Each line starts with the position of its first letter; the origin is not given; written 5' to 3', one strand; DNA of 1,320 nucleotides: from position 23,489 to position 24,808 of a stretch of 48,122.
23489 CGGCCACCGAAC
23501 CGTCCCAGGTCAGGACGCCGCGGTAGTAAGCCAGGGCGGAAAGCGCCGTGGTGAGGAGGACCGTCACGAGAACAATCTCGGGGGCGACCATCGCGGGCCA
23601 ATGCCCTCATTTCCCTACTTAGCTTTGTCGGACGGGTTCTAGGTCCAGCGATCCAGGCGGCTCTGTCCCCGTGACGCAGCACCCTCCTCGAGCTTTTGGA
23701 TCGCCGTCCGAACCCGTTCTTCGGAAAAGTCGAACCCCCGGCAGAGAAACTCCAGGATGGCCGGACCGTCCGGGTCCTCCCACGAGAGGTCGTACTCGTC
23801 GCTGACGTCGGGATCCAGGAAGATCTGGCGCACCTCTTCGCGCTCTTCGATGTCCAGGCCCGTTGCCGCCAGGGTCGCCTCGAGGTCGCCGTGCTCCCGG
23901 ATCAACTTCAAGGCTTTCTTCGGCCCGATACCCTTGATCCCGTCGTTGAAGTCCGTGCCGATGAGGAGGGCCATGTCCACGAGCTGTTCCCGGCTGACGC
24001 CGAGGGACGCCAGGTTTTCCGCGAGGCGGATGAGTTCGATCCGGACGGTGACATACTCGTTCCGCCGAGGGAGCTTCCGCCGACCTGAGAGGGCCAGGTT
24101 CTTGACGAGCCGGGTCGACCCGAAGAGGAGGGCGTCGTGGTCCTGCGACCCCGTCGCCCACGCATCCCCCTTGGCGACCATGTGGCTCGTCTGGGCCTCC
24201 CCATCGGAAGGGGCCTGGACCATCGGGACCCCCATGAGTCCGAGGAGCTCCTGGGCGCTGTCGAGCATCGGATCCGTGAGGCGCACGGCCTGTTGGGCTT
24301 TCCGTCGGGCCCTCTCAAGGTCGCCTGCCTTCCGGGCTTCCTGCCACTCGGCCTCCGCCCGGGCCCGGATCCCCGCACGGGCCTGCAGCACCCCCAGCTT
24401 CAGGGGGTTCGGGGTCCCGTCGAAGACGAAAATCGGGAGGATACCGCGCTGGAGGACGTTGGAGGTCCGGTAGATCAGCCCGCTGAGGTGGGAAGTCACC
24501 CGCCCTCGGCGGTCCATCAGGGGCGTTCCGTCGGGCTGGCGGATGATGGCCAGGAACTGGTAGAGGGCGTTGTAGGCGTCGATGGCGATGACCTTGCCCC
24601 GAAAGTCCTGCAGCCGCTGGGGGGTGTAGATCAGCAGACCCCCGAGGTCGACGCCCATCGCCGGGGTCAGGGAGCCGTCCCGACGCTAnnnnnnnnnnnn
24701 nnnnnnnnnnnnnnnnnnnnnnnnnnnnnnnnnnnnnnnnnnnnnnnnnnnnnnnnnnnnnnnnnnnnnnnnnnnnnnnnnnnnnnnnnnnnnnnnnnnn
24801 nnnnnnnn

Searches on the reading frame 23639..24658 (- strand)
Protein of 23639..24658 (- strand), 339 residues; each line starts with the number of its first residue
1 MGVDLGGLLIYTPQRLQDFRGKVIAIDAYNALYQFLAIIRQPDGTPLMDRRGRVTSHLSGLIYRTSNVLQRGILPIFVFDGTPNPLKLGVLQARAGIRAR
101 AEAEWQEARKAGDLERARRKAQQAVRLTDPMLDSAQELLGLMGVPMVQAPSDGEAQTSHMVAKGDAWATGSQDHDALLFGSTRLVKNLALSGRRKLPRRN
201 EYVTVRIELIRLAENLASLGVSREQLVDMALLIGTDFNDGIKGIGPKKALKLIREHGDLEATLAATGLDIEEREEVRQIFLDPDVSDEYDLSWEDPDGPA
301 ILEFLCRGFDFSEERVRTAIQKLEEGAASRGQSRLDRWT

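Call 12: search_protein_families(library=pfam, proteins=[window:23639-24658:-], max_evalue=0.001)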
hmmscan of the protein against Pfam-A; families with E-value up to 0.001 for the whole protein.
window:23639-24658:- (339 aa): 3 families
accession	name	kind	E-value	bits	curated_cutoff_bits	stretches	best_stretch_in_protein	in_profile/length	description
PF00867.23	XPG_I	-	2.1e-23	82.9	24.9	1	143-236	1-89/89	XPG I-region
PF00752.23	XPG_N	-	6.9e-16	59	22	1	14-99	19-99/101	XPG N-terminal domain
PF01367.25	5_3_exonuc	-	2.8e-07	31.4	40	1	222-271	2-52/97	5'-3' exonuclease, C-terminal SAM fold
